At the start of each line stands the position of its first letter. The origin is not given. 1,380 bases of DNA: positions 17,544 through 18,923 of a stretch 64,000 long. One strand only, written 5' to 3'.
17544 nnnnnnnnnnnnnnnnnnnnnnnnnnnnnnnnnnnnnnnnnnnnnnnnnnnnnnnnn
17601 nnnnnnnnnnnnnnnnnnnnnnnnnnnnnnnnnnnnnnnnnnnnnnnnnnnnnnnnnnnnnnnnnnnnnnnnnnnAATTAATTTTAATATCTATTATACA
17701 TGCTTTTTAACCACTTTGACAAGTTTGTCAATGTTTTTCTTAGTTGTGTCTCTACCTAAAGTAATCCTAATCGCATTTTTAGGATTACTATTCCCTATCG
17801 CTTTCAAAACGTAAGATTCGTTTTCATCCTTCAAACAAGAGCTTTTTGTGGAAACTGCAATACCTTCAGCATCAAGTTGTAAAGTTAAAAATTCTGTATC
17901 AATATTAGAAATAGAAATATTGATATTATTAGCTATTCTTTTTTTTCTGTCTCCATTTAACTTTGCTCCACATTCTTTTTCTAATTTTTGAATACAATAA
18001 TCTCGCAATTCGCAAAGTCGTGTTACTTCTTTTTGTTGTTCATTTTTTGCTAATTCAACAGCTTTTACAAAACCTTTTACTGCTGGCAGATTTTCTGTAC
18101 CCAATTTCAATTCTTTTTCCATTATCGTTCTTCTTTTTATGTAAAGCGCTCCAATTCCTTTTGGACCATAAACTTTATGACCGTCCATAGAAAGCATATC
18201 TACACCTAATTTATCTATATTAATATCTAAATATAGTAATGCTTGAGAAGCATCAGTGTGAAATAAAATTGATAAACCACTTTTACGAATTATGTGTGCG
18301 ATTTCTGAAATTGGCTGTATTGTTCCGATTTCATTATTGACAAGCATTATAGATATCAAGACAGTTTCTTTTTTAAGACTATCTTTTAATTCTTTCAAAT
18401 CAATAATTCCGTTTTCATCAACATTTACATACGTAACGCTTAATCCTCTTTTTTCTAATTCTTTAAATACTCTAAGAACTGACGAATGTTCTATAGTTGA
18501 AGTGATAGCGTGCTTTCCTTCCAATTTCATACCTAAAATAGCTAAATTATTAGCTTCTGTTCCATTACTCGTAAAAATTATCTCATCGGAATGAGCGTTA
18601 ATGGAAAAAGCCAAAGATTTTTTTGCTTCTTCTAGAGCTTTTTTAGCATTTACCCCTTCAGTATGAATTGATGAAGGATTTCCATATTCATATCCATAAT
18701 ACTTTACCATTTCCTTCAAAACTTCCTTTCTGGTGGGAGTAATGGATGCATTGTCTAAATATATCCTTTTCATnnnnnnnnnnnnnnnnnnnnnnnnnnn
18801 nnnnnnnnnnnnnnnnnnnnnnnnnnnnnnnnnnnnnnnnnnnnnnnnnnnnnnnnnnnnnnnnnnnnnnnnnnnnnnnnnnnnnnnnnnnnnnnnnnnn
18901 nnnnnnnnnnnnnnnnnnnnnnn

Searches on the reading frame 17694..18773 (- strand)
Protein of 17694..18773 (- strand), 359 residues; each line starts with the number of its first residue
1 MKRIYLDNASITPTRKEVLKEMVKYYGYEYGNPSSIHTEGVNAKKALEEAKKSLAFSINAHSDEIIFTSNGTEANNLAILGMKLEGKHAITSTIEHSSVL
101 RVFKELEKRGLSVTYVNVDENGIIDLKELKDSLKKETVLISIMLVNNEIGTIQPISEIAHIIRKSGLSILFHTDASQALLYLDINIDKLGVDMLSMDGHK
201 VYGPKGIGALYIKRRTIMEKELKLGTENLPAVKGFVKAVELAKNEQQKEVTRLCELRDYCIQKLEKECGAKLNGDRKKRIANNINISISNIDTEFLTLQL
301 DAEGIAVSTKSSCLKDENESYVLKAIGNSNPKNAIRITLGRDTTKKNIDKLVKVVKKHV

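Call 73: search_protein_families(library=pfam, proteins=[window:17694-18773:-], max_evalue=0.00001)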
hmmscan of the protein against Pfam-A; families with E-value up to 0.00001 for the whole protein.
window:17694-18773:- (359 aa): 2 families
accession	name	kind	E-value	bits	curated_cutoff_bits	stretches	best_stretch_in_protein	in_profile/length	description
PF00266.25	Aminotran_5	-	1.5e-73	248.3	21.5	2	4-216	1-217/371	Aminotransferase class-V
PF00155.27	Aminotran_1_2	-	1.6e-07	31.3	19.7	0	46-168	46-181/361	Aminotransferase class I and II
